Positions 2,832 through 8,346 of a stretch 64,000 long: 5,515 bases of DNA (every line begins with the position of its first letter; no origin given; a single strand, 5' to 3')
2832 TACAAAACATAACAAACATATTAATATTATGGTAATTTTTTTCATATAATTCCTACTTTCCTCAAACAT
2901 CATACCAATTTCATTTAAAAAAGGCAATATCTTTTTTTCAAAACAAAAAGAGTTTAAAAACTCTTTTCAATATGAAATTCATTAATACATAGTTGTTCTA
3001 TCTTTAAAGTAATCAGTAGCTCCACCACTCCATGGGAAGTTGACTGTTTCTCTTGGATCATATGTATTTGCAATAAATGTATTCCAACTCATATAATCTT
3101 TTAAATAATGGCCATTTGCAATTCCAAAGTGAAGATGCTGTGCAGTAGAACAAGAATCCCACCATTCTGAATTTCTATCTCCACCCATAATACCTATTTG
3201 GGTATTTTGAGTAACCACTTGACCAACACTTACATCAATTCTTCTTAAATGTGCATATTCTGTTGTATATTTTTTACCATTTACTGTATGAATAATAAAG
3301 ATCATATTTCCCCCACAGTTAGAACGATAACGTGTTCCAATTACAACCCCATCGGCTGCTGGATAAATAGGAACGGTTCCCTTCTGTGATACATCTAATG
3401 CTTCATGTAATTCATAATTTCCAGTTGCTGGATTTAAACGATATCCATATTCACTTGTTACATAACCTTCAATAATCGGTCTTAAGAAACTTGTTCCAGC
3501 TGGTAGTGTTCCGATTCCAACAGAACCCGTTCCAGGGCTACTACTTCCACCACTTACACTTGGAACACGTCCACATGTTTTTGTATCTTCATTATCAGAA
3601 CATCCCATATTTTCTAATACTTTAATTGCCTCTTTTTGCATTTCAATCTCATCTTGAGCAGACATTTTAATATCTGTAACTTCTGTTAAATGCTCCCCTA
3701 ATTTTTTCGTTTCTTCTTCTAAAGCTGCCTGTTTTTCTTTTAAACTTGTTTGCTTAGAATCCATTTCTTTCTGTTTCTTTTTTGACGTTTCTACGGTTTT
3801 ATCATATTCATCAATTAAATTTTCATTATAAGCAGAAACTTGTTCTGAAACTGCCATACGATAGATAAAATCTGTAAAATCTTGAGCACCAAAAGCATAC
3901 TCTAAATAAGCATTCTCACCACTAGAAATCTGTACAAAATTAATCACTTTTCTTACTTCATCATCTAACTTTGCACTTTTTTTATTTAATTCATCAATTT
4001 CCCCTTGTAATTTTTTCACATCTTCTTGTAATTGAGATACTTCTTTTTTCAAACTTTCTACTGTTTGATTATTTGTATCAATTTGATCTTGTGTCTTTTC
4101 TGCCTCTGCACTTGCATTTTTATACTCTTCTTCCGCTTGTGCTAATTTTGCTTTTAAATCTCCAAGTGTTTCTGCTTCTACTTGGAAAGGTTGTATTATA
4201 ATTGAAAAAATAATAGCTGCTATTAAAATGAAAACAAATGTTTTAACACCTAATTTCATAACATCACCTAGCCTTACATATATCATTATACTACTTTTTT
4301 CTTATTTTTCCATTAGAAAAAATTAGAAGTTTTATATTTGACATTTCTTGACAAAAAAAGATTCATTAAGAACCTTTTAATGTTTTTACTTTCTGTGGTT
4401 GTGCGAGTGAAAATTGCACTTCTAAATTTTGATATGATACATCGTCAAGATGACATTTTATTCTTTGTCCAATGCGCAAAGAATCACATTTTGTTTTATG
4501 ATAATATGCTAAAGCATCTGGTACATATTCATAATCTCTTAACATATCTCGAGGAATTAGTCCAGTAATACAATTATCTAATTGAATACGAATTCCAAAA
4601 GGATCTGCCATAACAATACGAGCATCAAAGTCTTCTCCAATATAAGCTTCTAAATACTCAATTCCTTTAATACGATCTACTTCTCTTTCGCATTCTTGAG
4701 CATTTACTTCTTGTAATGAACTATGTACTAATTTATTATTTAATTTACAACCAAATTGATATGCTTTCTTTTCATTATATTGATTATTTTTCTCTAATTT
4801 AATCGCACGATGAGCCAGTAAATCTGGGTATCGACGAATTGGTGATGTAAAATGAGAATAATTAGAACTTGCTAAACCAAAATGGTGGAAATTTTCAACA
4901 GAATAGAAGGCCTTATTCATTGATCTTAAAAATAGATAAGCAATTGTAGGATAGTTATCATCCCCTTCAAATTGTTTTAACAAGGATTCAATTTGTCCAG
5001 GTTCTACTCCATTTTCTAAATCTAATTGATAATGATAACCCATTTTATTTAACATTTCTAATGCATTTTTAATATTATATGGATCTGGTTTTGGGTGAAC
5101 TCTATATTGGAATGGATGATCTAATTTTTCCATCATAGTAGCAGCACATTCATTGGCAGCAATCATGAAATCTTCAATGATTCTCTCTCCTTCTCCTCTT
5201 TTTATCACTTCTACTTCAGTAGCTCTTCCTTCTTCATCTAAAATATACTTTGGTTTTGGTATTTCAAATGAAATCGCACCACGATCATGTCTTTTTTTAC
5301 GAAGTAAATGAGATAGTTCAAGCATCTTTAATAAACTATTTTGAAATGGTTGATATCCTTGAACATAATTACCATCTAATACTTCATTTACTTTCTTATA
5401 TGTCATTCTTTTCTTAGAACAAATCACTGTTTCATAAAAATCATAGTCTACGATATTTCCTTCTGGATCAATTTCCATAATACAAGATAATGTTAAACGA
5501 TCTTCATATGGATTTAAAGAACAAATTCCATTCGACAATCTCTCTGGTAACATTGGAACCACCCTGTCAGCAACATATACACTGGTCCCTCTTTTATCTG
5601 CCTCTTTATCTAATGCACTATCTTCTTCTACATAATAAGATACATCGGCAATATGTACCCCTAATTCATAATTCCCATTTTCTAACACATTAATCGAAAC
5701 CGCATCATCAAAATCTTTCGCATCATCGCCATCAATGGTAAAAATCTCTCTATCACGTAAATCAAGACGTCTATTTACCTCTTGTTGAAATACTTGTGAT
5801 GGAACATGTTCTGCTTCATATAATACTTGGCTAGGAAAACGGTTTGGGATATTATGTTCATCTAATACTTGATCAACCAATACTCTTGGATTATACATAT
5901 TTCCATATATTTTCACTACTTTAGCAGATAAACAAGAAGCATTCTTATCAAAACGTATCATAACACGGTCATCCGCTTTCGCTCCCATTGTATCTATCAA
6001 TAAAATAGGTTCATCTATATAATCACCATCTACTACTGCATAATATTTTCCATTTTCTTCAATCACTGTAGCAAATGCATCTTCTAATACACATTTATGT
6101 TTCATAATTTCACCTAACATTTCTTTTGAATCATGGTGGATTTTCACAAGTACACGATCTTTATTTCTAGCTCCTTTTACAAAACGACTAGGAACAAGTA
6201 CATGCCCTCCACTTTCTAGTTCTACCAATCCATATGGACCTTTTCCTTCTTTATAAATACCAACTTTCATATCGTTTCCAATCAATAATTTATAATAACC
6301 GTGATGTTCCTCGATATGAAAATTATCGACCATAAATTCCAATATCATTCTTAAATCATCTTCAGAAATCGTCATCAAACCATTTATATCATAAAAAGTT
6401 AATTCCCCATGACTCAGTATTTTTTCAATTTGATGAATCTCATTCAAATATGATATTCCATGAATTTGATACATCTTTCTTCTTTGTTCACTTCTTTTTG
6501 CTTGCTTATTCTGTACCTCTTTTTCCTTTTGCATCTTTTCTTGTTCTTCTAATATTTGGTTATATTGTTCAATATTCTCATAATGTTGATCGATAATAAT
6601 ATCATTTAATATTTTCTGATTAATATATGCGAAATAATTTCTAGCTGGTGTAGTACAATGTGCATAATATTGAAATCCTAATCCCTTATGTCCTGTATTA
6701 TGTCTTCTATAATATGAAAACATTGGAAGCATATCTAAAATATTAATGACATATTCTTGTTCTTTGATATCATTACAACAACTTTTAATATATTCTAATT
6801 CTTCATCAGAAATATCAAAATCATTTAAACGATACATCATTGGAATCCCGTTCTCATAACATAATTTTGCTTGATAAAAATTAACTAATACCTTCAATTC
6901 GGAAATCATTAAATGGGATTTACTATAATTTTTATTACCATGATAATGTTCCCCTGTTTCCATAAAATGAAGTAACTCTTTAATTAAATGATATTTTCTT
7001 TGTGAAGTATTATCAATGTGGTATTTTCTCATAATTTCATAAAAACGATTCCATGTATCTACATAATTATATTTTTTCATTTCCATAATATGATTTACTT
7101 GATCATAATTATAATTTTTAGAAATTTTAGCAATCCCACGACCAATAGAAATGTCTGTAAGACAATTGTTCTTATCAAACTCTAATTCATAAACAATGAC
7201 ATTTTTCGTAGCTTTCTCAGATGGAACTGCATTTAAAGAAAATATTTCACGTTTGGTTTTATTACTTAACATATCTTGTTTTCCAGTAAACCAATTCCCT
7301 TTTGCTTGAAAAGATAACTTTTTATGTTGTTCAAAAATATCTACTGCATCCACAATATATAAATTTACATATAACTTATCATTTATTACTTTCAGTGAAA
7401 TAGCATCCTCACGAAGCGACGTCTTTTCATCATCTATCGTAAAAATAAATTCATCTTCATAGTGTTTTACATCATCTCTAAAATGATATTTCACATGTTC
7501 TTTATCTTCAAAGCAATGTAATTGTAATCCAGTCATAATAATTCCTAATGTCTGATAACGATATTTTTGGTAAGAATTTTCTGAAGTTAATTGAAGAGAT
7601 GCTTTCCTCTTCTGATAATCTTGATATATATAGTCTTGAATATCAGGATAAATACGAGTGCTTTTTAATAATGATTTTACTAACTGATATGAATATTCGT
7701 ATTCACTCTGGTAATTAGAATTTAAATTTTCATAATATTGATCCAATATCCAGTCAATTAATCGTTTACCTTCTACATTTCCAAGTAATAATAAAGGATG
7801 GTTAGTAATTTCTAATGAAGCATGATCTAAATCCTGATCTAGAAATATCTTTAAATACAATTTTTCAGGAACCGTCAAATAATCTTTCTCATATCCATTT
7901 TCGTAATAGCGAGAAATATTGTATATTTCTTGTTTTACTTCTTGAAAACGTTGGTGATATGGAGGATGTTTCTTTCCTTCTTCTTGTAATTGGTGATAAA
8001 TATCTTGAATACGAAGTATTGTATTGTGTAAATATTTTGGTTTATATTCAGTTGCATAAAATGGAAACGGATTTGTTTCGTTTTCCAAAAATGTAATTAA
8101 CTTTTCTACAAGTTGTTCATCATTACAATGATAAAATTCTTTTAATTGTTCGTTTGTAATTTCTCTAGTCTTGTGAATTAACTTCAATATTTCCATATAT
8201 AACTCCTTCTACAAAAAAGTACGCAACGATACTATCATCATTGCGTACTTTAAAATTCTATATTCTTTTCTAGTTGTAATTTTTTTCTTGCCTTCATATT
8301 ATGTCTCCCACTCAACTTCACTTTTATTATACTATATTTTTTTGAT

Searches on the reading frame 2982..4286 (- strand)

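Call 50: search_protein_families(library=pfam, proteins=[window:2982-4286:-], max_evalue=1e-8)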
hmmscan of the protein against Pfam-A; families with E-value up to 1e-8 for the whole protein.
window:2982-4286:- (434 aa): 1 family
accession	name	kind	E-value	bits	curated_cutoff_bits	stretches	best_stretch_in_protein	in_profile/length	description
PF01551.29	Peptidase_M23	-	1.3e-17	64.2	28.7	1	293-391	2-89/96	Peptidase family M23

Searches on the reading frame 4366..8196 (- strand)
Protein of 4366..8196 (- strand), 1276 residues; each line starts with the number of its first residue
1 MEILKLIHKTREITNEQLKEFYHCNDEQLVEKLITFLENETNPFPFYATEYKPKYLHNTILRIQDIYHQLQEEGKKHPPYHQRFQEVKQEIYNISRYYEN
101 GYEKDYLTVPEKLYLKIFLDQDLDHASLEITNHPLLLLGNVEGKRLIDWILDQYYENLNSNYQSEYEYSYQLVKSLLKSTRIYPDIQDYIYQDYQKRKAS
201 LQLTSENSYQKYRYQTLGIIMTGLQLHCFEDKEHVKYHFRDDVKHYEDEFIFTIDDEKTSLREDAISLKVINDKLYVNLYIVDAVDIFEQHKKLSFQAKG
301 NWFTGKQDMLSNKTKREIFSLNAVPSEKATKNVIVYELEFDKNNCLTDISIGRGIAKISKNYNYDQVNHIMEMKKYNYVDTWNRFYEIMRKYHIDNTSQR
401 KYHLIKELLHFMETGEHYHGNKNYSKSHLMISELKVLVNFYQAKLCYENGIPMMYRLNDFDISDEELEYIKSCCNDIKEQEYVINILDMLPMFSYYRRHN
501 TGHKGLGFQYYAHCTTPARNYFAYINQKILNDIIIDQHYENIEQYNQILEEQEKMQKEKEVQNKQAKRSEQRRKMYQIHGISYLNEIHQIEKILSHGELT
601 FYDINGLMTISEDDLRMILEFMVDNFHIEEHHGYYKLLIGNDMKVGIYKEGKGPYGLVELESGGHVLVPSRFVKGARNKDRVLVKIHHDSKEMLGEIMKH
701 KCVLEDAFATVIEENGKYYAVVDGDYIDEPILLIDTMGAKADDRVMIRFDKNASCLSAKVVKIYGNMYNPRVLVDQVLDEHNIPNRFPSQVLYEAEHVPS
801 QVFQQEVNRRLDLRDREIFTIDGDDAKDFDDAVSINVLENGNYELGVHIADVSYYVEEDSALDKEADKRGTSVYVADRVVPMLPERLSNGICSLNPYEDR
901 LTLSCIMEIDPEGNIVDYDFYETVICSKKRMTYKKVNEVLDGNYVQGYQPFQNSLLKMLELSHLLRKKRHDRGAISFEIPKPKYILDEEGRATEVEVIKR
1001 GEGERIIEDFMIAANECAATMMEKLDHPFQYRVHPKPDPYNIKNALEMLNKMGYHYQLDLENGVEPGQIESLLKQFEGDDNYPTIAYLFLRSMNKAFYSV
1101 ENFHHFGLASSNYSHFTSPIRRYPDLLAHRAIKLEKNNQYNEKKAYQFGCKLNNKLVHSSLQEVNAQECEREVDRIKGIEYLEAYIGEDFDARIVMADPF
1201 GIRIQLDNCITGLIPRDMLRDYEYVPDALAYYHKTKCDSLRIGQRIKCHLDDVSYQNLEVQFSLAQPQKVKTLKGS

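Call 50: search_protein_families(library=pfam, proteins=[window:4366-8196:-], max_evalue=1e-8)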
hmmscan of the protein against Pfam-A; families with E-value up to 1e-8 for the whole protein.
window:4366-8196:- (1276 aa): 1 family
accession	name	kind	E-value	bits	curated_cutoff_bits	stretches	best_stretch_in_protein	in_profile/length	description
PF00773.25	RNB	-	3.5e-142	473.9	29.3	2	810-1134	1-322/326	RNB domain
